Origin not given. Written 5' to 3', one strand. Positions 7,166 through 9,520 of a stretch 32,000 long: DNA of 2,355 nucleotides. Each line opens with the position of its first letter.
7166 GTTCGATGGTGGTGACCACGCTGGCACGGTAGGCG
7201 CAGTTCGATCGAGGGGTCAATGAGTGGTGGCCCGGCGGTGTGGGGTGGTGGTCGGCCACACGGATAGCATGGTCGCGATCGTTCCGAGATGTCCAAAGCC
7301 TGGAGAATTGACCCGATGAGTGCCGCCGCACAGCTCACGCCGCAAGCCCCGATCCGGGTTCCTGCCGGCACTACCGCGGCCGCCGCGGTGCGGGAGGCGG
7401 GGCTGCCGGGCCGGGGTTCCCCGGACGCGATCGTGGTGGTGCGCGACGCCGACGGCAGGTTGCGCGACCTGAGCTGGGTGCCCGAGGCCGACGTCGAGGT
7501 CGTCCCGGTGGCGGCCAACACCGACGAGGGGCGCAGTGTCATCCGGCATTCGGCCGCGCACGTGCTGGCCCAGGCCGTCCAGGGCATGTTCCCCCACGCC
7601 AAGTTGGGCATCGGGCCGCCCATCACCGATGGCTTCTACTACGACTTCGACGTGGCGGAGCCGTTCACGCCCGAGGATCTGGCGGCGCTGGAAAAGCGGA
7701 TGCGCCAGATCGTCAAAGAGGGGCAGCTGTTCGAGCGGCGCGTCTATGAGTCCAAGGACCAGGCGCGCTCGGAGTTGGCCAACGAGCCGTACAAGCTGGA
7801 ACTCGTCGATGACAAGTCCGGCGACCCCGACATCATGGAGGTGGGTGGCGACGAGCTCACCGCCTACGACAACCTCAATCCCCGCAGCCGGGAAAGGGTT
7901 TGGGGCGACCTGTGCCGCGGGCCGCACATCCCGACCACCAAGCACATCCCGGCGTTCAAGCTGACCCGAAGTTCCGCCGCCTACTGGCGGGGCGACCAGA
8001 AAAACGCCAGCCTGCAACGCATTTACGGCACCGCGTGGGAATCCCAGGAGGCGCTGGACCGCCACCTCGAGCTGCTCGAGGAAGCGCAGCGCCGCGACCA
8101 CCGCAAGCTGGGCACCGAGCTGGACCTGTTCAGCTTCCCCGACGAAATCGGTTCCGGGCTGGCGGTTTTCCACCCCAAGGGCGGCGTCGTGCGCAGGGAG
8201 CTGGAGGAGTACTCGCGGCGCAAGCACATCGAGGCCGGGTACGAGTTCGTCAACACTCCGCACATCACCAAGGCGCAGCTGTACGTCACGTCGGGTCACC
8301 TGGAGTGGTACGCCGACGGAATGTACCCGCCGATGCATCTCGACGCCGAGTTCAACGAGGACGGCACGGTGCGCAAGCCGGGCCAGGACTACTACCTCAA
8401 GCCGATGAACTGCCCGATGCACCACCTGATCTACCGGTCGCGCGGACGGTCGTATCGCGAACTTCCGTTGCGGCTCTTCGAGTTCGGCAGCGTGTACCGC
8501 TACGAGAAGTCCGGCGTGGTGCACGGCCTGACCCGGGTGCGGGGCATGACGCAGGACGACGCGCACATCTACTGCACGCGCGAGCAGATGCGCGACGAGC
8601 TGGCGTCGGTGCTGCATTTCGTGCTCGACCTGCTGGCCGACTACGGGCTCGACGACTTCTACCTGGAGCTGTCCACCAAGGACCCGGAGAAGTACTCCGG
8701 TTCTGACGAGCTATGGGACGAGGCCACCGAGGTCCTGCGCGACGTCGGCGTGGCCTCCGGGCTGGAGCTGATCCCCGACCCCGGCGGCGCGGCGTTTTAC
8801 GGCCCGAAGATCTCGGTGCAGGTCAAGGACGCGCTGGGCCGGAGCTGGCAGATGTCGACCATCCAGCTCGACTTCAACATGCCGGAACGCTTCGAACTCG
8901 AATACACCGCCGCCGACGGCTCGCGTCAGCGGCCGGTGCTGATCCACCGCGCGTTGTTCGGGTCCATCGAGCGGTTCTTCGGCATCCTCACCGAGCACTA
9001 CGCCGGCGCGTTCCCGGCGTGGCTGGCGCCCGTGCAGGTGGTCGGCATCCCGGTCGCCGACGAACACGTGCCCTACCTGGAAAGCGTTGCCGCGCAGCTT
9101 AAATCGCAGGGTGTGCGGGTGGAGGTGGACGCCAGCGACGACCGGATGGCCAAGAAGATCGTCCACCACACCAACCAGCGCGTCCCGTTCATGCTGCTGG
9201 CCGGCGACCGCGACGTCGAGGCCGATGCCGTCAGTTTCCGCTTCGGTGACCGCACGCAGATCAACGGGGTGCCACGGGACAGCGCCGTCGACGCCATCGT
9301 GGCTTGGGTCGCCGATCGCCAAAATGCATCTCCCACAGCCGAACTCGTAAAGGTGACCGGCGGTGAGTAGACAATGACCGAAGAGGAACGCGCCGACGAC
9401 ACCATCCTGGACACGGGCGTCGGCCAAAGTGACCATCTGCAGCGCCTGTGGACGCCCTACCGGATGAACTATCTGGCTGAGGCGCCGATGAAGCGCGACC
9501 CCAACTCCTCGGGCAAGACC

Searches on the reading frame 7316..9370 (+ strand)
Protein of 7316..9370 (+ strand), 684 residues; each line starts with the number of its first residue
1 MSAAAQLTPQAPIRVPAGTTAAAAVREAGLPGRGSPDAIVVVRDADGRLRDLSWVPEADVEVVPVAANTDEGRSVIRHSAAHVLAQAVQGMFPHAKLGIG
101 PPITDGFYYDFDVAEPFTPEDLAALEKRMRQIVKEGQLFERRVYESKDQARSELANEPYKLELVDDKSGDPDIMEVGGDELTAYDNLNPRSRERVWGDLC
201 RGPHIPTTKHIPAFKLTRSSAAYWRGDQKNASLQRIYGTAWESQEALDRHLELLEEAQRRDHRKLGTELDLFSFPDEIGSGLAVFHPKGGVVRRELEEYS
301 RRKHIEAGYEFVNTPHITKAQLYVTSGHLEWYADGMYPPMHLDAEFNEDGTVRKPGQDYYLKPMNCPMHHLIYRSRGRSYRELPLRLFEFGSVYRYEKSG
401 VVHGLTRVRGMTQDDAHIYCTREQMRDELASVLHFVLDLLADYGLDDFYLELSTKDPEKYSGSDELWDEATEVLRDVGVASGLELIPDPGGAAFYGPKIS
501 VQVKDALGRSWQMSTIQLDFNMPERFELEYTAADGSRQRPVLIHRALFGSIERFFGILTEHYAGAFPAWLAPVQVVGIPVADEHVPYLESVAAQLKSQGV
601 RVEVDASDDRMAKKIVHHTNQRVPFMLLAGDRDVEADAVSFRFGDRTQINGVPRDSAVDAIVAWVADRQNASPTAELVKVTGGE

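Call 18: find_encoding_contigs(protein=window:7316-9370:+, flank=10000, max_places=10)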
Protein window:7316-9370:+ (684 aa): 2 contigs read that carry it; 1 place shown.
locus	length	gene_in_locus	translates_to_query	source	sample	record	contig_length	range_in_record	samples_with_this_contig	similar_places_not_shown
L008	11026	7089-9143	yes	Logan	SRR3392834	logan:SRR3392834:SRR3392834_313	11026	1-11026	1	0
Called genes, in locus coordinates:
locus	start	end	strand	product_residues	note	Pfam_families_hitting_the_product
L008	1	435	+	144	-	?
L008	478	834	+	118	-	PF12838:Fer4_7 (weak), PF12800:Fer4_4 (faint), PF13484:Fer4_16 (faint), PF00037:Fer4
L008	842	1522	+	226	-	PF09339:HTH_IclR (weak), PF12840:HTH_20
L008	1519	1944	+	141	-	-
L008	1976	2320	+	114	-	-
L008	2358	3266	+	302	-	PF00478:IMPDH (faint), PF03060:NMO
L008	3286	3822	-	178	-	PF09348:DUF1990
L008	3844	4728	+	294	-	PF00248:Aldo_ket_red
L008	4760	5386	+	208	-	PF03061:4HBT (weak)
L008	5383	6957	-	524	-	PF03972:MmgE_PrpD_N, PF19305:MmgE_PrpD_C (weak)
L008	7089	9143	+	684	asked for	PF07973:tRNA_SAD, PF00587:tRNA-synt_2b, PF03129:HGTP_anticodon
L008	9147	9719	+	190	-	PF11969:DcpS_C, PF01230:HIT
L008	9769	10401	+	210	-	PF01066:CDP-OH_P_transf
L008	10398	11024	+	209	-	?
